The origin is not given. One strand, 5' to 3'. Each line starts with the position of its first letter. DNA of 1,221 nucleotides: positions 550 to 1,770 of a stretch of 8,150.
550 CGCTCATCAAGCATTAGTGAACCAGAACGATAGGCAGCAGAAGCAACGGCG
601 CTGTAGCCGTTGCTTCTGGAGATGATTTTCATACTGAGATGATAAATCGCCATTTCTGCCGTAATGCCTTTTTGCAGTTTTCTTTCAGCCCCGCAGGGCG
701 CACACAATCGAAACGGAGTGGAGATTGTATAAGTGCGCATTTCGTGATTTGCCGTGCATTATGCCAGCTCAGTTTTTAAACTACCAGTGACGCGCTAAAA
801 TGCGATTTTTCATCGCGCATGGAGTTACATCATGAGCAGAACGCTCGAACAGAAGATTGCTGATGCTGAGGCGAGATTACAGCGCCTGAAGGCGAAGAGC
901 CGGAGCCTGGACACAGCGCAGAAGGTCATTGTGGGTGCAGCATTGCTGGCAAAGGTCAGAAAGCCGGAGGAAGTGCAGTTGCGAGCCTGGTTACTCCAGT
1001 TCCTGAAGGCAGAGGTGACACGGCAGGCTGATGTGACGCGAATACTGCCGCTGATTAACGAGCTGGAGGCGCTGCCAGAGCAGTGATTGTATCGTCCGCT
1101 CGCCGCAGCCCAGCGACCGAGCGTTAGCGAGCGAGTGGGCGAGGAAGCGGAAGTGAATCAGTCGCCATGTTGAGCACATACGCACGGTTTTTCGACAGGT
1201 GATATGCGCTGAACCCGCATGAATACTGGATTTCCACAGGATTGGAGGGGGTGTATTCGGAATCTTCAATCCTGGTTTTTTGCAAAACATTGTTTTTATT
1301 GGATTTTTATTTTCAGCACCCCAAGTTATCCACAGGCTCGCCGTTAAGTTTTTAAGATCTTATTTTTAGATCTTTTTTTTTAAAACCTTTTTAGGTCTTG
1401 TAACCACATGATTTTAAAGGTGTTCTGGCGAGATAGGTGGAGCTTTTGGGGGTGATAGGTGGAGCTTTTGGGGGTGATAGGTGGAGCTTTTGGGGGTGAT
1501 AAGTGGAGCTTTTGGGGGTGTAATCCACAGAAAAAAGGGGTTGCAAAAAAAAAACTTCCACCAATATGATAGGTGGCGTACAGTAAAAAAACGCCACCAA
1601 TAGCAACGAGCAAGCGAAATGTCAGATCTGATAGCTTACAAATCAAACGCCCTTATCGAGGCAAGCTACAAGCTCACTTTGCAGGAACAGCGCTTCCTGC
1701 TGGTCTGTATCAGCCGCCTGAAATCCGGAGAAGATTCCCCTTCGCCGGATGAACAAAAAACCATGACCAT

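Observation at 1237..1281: Long-loop hairpin with T6 between mobC and the origin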

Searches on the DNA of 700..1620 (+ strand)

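Call 5: search_dna_similar(query=window:1087-1620:+, collection=plasmids, mode=near, max_rows=30)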
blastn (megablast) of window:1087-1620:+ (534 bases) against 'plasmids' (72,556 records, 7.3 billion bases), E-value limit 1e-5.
Records with a match: 480; places in all: 546; records where one place covers at least 80% of the query: 119.
Best place of each record, by identity: >=99% 11; 95-99% 38; 90-95% 352; 80-90% 72; 60-80% 7.
By first word of the organism name: Escherichia 397; Salmonella 56; Shigella 15; Klebsiella 9; Aeromonas 1; uncultured 1; Citrobacter 1.
By predicted mobility (MOB-suite, as given by PLSDB): mobilizable 457; non-mobilizable 13; conjugative 10.
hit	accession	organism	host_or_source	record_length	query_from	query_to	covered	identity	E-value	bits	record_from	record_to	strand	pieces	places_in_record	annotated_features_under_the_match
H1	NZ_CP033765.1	Escherichia coli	Homo sapiens,Peripheral blood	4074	1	534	100%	99.6%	0e+0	976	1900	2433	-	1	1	replication initiation protein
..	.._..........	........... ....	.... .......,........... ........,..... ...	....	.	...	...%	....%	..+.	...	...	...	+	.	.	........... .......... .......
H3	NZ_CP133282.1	Salmonella enterica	Human stool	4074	1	534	100%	99.6%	0e+0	976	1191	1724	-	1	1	replication initiation protein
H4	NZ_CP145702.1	Escherichia coli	Homo sapiens,stool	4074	1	534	100%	99.6%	0e+0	976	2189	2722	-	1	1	replication initiation protein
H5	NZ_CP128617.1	Escherichia coli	Homo sapiens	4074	1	534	100%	99.6%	0e+0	976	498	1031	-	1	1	none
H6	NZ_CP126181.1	Salmonella enterica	Bacterial,Poultry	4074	1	534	100%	99.6%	0e+0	976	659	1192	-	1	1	none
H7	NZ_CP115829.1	Escherichia coli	Homo sapiens,cell culture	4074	1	534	100%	99.4%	0e+0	970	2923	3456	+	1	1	none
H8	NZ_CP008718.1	Escherichia coli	Homo sapiens,Pleural Effusion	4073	1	534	100%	99.4%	0e+0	968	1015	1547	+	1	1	replication initiation protein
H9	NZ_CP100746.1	Salmonella enterica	Homo sapiens,stool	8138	1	532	100%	99.6%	0e+0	972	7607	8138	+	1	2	none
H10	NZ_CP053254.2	Escherichia coli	Homo sapiens,whole organism,rectal swab ...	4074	1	534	100%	98.9%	0e+0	953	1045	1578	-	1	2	replication initiation protein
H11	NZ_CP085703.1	Salmonella enterica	Homo sapiens,stool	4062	1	534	100%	98.9%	0e+0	953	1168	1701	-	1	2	replication initiation protein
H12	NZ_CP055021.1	Escherichia coli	Shek Wu Hui WWTPs_69 WWTPs effluent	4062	1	534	100%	98.9%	0e+0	953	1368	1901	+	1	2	replication initiation protein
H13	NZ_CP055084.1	Shigella flexneri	Shek Wu Hui WWTPs_116 WWTPs influent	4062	1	534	100%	98.9%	0e+0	953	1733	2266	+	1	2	replication initiation protein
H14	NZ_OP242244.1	Escherichia coli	Homo sapiens,stool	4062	1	534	100%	98.9%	0e+0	953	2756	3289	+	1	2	replication initiation protein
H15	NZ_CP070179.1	Klebsiella pneumoniae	Homo sapiens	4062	1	534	100%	98.9%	0e+0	953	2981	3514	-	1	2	replication initiation protein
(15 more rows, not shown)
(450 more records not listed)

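Call 6: get_annotated_region(hit=H2, flank=4000)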
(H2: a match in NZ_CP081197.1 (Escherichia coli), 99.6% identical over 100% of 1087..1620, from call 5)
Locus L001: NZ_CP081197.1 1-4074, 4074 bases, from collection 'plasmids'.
description: Escherichia coli strain EC1722-1 plasmid unnamed6, complete sequence
organism: Escherichia coli (NCBI taxid 562)
taxonomy: Bacteria; Pseudomonadota; Gammaproteobacteria; Enterobacterales; Enterobacteriaceae; Escherichia; Escherichia coli
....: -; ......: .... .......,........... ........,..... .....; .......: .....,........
typing (MOB-suite, as given by PLSDB): mobilizable; replicon rep_cluster_1778; relaxase MOBQ
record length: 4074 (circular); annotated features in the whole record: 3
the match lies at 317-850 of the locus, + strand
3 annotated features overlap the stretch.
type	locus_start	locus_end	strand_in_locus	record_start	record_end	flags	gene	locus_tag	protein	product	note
CDS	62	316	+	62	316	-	mobC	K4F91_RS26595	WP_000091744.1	relaxase accessory protein MobC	-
CDS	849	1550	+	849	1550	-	-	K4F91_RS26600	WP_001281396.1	replication initiation protein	GO:0006270 - DNA replication initiation [Evidence IEA]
CDS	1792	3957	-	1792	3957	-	mobQ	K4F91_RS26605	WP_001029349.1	MobQ family relaxase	-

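Call 13: search_dna_similar(query=window:1180-1345:+, collection=plasmids, mode=distant, max_rows=60, rows=spread)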
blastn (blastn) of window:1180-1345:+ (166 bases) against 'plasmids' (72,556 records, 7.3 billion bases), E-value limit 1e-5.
Records with a match: 443; places in all: 471; records where one place covers at least 80% of the query: 433.
Best place of each record, by identity: 95-99% 70; 90-95% 318; 80-90% 45; 60-80% 10.
By first word of the organism name: Escherichia 379; Salmonella 40; Shigella 13; Klebsiella 9; Aeromonas 1; uncultured 1.
By predicted mobility (MOB-suite, as given by PLSDB): mobilizable 428; conjugative 9; non-mobilizable 6.
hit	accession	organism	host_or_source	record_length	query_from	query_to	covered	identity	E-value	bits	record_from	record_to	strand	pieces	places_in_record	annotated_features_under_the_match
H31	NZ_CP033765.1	Escherichia coli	Homo sapiens,Peripheral blood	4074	1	166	100%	98.8%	2e-76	291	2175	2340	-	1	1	none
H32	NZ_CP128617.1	Escherichia coli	Homo sapiens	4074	1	166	100%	98.8%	2e-76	291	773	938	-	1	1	none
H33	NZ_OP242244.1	Escherichia coli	Homo sapiens,stool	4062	1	166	100%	97.6%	8e-74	282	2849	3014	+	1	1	none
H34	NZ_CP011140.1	Escherichia coli VR50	Homo sapiens,Bacterial culture,urine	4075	1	166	100%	97.0%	4e-72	278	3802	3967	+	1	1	none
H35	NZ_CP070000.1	Escherichia coli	Homo sapiens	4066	1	166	100%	97.0%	4e-72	278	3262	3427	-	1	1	none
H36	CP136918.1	Escherichia coli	Homo sapiens,2023JQ-00025,urine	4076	1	166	100%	97.0%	4e-72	278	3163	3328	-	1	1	none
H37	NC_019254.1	Shigella sp. MO17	-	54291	1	166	100%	95.8%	6e-69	267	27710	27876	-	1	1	none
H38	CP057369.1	Escherichia coli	culture,Pooled pig faecal samples ...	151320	1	166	100%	95.8%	6e-69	267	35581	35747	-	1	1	none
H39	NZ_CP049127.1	Escherichia coli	Homo sapiens,urine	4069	1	166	100%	95.8%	2e-69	269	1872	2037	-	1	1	none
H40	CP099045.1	Escherichia coli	culture,Pooled faeces sample collected ...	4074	1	166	100%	92.8%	6e-63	246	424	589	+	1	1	none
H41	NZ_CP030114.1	Escherichia coli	Homo sapiens,CSF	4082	1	166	100%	91.6%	3e-60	237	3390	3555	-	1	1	none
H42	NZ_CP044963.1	Salmonella enterica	Homo sapiens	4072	1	166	100%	91.6%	3e-60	237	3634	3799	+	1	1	none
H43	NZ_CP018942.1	Escherichia coli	Homo sapiens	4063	1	166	100%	91.6%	3e-60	237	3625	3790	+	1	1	none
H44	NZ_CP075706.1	Escherichia coli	Homo sapiens,stool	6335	1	166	100%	91.6%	3e-60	237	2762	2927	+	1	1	none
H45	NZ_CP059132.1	Escherichia coli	Homo sapiens,Urine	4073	1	166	100%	91.6%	3e-60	237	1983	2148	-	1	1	none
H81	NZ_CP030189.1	Salmonella enterica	-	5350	1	166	100%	88.6%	3e-53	214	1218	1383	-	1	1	none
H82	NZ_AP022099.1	Escherichia coli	-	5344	3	166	99%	86.6%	3e-48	197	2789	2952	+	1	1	none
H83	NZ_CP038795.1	Escherichia coli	bovine,Pure culture,Rectal swab from ...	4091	1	166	100%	83.8%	1e-40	173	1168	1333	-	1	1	none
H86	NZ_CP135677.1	Escherichia coli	-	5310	1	166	100%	80.8%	4e-34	150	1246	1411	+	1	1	none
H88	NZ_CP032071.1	Escherichia coli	Avian,Pure culture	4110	19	166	89%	76.4%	1e-21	110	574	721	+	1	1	none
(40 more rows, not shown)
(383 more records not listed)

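Call 18: get_annotated_region(hit=H81, flank=400)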
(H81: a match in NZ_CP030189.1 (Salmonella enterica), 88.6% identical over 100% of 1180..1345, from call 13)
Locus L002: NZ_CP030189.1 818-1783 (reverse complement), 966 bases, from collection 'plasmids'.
description: Salmonella enterica strain SA20094620 plasmid pSA20094620.4, complete sequence
organism: Salmonella enterica (NCBI taxid 28901)
taxonomy: Bacteria; Pseudomonadota; Gammaproteobacteria; Enterobacterales; Enterobacteriaceae; Salmonella; Salmonella enterica
host: -; source: -; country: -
typing (MOB-suite, as given by PLSDB): mobilizable; replicon rep_cluster_1778; relaxase MOBQ
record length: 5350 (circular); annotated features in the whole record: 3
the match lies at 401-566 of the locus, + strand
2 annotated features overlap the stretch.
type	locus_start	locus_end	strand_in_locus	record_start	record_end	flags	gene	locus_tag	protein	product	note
CDS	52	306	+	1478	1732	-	mobC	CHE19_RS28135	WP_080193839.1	relaxase accessory protein MobC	-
CDS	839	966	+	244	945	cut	-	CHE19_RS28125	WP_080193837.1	replication initiation protein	GO:0006270 - DNA replication initiation [Evidence IEA]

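Call 19: get_annotated_region(hit=H82, flank=400)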
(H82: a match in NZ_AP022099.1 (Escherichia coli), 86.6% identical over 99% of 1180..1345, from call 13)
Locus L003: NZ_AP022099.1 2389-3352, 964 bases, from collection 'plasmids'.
description: Escherichia coli strain WP4-S18-ESBL-09 plasmid pWP4-S18-ESBL-09_1, complete sequence
organism: Escherichia coli (NCBI taxid 562)
taxonomy: Bacteria; Pseudomonadota; Gammaproteobacteria; Enterobacterales; Enterobacteriaceae; Escherichia; Escherichia coli
host: -; source: -; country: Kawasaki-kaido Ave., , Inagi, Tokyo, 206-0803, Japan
typing (MOB-suite, as given by PLSDB): mobilizable; replicon rep_cluster_1778; relaxase MOBQ
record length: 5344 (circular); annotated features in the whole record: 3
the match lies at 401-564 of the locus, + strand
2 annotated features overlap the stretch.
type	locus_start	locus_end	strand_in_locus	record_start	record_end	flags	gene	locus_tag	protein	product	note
CDS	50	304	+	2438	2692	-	mobC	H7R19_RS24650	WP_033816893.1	relaxase accessory protein MobC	-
CDS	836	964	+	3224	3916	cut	-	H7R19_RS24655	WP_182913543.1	replication initiation protein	GO:0006270 - DNA replication initiation [Evidence IEA]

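Call 20: get_annotated_region(hit=H83, flank=400)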
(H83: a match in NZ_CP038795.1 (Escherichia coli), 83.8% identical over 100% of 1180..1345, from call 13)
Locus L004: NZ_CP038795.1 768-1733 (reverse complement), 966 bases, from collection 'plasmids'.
description: Escherichia coli strain PF9285 plasmid pDW54_4, complete sequence
organism: Escherichia coli (NCBI taxid 562)
taxonomy: Bacteria; Pseudomonadota; Gammaproteobacteria; Enterobacterales; Enterobacteriaceae; Escherichia; Escherichia coli
host: -; source: bovine,Pure culture,Rectal swab from healthy swiss fattening veal calves; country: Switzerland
typing (MOB-suite, as given by PLSDB): mobilizable; replicon rep_cluster_1778; relaxase MOBQ
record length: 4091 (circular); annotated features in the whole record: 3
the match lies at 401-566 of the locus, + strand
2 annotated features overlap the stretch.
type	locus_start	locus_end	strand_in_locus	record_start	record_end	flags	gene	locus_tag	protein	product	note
CDS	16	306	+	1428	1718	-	-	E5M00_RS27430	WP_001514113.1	hypothetical protein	-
CDS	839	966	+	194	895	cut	-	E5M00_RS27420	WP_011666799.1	replication initiation protein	GO:0006270 - DNA replication initiation [Evidence IEA]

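Call 21: get_annotated_region(hit=H86, flank=400)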
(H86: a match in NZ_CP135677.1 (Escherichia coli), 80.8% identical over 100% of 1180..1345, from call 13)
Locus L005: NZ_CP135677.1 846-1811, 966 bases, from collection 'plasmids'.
description: Escherichia coli strain TUM9803 plasmid pMTY9803_Col2, complete sequence
organism: Escherichia coli (NCBI taxid 562)
taxonomy: Bacteria; Pseudomonadota; Gammaproteobacteria; Enterobacterales; Enterobacteriaceae; Escherichia; Escherichia coli
host: -; source: -; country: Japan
typing (MOB-suite, as given by PLSDB): non-mobilizable; replicon rep_cluster_1778
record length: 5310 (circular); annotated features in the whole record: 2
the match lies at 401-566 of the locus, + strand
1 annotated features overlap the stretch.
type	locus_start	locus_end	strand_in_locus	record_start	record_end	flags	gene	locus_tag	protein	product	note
CDS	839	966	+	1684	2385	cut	-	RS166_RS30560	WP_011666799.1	replication initiation protein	GO:0006270 - DNA replication initiation [Evidence IEA]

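Call 22: get_annotated_region(hit=H88, flank=400)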
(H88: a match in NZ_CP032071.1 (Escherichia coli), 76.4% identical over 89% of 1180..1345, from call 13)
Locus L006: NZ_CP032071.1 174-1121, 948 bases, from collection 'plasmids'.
description: Escherichia coli strain E166 plasmid p.E166-P5, complete sequence
organism: Escherichia coli (NCBI taxid 562)
taxonomy: Bacteria; Pseudomonadota; Gammaproteobacteria; Enterobacterales; Enterobacteriaceae; Escherichia; Escherichia coli
host: -; source: Avian,Pure culture; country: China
typing (MOB-suite, as given by PLSDB): mobilizable; relaxase MOBQ
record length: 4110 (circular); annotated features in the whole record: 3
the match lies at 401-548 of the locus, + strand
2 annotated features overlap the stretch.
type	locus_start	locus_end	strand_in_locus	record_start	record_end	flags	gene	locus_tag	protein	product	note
CDS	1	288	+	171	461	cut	-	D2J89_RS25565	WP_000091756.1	hypothetical protein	-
CDS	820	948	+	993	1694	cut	-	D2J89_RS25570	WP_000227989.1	replication initiation protein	GO:0006270 - DNA replication initiation [Evidence IEA]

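Call 23: get_annotated_region(hit=H45, flank=400)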
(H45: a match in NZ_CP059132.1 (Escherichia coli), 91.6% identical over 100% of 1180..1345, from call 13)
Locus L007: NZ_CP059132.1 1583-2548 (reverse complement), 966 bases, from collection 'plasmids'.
description: Escherichia coli strain Ec55 plasmid pEc55_2, complete sequence
organism: Escherichia coli (NCBI taxid 562)
taxonomy: Bacteria; Pseudomonadota; Gammaproteobacteria; Enterobacterales; Enterobacteriaceae; Escherichia; Escherichia coli
host: -; source: Homo sapiens,Urine; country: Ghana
typing (MOB-suite, as given by PLSDB): mobilizable; replicon rep_cluster_1778; relaxase MOBQ,MOBQ
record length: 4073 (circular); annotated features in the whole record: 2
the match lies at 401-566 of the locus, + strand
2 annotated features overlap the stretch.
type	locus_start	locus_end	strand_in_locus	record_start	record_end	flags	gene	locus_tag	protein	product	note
CDS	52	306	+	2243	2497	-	mobC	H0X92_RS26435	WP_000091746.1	relaxase accessory protein MobC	-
CDS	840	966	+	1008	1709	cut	-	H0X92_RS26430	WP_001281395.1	replication initiation protein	GO:0006270 - DNA replication initiation [Evidence IEA]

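Call 24: get_annotated_region(hit=H40, flank=400)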
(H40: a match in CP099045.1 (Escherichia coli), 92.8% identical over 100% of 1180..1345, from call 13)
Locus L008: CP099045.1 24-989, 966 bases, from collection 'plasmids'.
description: Escherichia coli strain RHB44-C17 plasmid unnamed4, complete sequence
organism: Escherichia coli (NCBI taxid 562)
taxonomy: Bacteria; Pseudomonadota; Gammaproteobacteria; Enterobacterales; Enterobacteriaceae; Escherichia; Escherichia coli
host: -; source: culture,Pooled faeces sample collected from floor of poultry farm; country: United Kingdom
typing (MOB-suite, as given by PLSDB): mobilizable; replicon rep_cluster_1778; relaxase MOBQ
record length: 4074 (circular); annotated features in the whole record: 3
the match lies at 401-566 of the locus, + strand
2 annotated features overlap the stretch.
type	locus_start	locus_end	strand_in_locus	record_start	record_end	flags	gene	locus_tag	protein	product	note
CDS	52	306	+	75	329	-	-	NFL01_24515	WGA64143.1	mobilization protein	-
CDS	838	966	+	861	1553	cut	-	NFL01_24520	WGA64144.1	replication initiation protein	-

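Call 25: get_annotated_region(hit=H34, flank=400)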
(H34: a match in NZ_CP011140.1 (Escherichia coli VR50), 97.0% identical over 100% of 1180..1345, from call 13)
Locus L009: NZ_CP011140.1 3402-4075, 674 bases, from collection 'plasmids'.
description: Escherichia coli VR50 plasmid pVR50F, complete sequence
organism: Escherichia coli VR50 (NCBI taxid 941323)
taxonomy: Bacteria; Pseudomonadota; Gammaproteobacteria; Enterobacterales; Enterobacteriaceae; Escherichia; Escherichia coli; Escherichia coli VR50
host: -; source: Homo sapiens,Bacterial culture,urine; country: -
typing (MOB-suite, as given by PLSDB): mobilizable; replicon rep_cluster_1778; relaxase MOBQ
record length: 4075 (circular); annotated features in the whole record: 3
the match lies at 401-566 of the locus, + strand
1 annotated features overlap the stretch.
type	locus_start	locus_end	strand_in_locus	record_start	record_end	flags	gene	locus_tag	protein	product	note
CDS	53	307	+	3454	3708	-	mobC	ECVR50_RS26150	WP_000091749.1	relaxase accessory protein MobC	-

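Call 27: search_dna_similar(query=window:700-1340:+, collection=plasmids, mode=distant, max_rows=60, rows=spread)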
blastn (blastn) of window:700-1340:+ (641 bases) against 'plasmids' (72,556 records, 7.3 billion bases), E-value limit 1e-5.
The search stops at 5000 records and this limit was reached: more records match than are counted here, and every count below describes the 5000 best-scoring records only.
Records with a match: at least 5000; places in all: 5377; records where one place covers at least 80% of the query: 408.
Best place of each record, by identity: >=99% 13; 95-99% 323; 90-95% 616; 80-90% 3970; 60-80% 78.
By first word of the organism name: Escherichia 3378; Salmonella 678; Klebsiella 306; Shigella 255; Enterobacter 175; Citrobacter 69; Yersinia 52; uncultured 16; Bacillus 8; Pantoea 6; and 25 more.
By predicted mobility (MOB-suite, as given by PLSDB): mobilizable 3339; conjugative 1117; non-mobilizable 544.
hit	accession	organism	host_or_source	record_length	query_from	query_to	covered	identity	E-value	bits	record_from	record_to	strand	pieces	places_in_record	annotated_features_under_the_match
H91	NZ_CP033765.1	Escherichia coli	Homo sapiens,Peripheral blood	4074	1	641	100%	99.5%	0e+0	1143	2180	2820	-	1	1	mobC: relaxase accessory protein MobC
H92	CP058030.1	Escherichia coli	culture,Pooled pig faecal samples ...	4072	1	641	100%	96.0%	0e+0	1038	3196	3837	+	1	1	mobilization protein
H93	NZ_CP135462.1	Escherichia coli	Homo sapiens,bacterial culture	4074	1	641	100%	95.5%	0e+0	1024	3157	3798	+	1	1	mobC: relaxase accessory protein MobC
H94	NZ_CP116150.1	Escherichia coli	whole organism,ICU patient rectal swab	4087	1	641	100%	95.0%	0e+0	1011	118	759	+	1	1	mobC: relaxase accessory protein MobC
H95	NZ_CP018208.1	Escherichia coli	Homo sapiens,clinical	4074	1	619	97%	95.2%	0e+0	980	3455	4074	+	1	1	mobC: relaxase accessory protein MobC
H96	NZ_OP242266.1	Escherichia coli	Homo sapiens,stool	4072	292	641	55%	93.7%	5e-148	531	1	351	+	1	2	none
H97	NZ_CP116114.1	Escherichia coli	whole organism,ICU patient rectal swab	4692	1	377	59%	84.2%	4e-111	408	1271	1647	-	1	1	mobilization protein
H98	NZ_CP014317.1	Escherichia coli JJ1887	Homo sapiens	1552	397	486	14%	86.8%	2e-20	107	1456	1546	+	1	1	none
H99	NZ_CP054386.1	Escherichia coli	Homo sapiens,whole organism,rectal swab ...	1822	397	486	14%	86.8%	2e-20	107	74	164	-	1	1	none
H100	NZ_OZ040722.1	Escherichia coli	-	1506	397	486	14%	86.8%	2e-20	107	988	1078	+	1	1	hypothetical protein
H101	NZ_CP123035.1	Escherichia coli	Homo sapiens,single ...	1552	397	486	14%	85.7%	7e-19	103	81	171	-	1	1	none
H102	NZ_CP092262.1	Salmonella enterica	broiler chickens,mixed culture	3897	396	486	14%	84.0%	1e-15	92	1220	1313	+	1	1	none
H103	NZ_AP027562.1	Escherichia coli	Homo sapiens,whole organism,feces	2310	397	484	14%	84.3%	1e-15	92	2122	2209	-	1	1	none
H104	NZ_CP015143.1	Escherichia coli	Homo sapiens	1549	397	486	14%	80.0%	8e-12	79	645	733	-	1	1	hypothetical protein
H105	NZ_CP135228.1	Escherichia coli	Homo sapiens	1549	397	486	14%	80.0%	8e-12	79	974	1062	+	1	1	none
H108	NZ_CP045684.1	Klebsiella pneumoniae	Homo sapiens,rectum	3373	397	454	9%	93.2%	7e-13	82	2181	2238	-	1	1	none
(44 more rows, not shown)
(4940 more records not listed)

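Call 29: get_annotated_region(hit=H97, flank=700)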
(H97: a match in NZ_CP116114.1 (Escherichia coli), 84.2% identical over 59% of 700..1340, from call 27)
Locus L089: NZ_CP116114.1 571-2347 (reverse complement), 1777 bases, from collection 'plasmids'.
description: Escherichia coli strain DETEC-P80 plasmid pDETEC22, complete sequence
organism: Escherichia coli (NCBI taxid 562)
taxonomy: Bacteria; Pseudomonadota; Gammaproteobacteria; Enterobacterales; Enterobacteriaceae; Escherichia; Escherichia coli
host: -; source: whole organism,ICU patient rectal swab; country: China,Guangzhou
typing (MOB-suite, as given by PLSDB): mobilizable; replicon rep_cluster_2150; relaxase MOBQ
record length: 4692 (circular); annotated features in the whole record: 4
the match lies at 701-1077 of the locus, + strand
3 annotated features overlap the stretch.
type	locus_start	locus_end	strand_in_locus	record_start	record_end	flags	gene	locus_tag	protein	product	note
CDS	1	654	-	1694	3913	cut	mobQ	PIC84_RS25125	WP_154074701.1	MobQ family relaxase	-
CDS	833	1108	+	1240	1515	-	-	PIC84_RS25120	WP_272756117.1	mobilization protein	-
CDS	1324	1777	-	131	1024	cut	-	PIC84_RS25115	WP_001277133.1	replication initiation protein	-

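Call 58: get_annotated_region(hit=H108, flank=1300)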
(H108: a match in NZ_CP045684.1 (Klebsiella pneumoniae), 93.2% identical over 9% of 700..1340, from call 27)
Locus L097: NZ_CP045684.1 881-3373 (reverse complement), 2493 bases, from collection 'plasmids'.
description: Klebsiella pneumoniae strain WSD411 plasmid pWSD411_14, complete sequence
organism: Klebsiella pneumoniae (NCBI taxid 573)
taxonomy: Bacteria; Pseudomonadota; Gammaproteobacteria; Enterobacterales; Enterobacteriaceae; Klebsiella; Klebsiella pneumoniae
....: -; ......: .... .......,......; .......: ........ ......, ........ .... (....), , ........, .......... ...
typing (MOB-suite, as given by PLSDB): mobilizable; relaxase MOBP
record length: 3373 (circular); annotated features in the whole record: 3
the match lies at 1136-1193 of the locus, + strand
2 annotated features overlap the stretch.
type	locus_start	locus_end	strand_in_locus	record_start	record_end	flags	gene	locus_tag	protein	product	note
CDS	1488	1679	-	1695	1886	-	-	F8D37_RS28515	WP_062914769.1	Rop family plasmid primer RNA-binding protein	-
CDS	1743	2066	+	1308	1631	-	-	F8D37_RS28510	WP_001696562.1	MobC family plasmid mobilization relaxosome protein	-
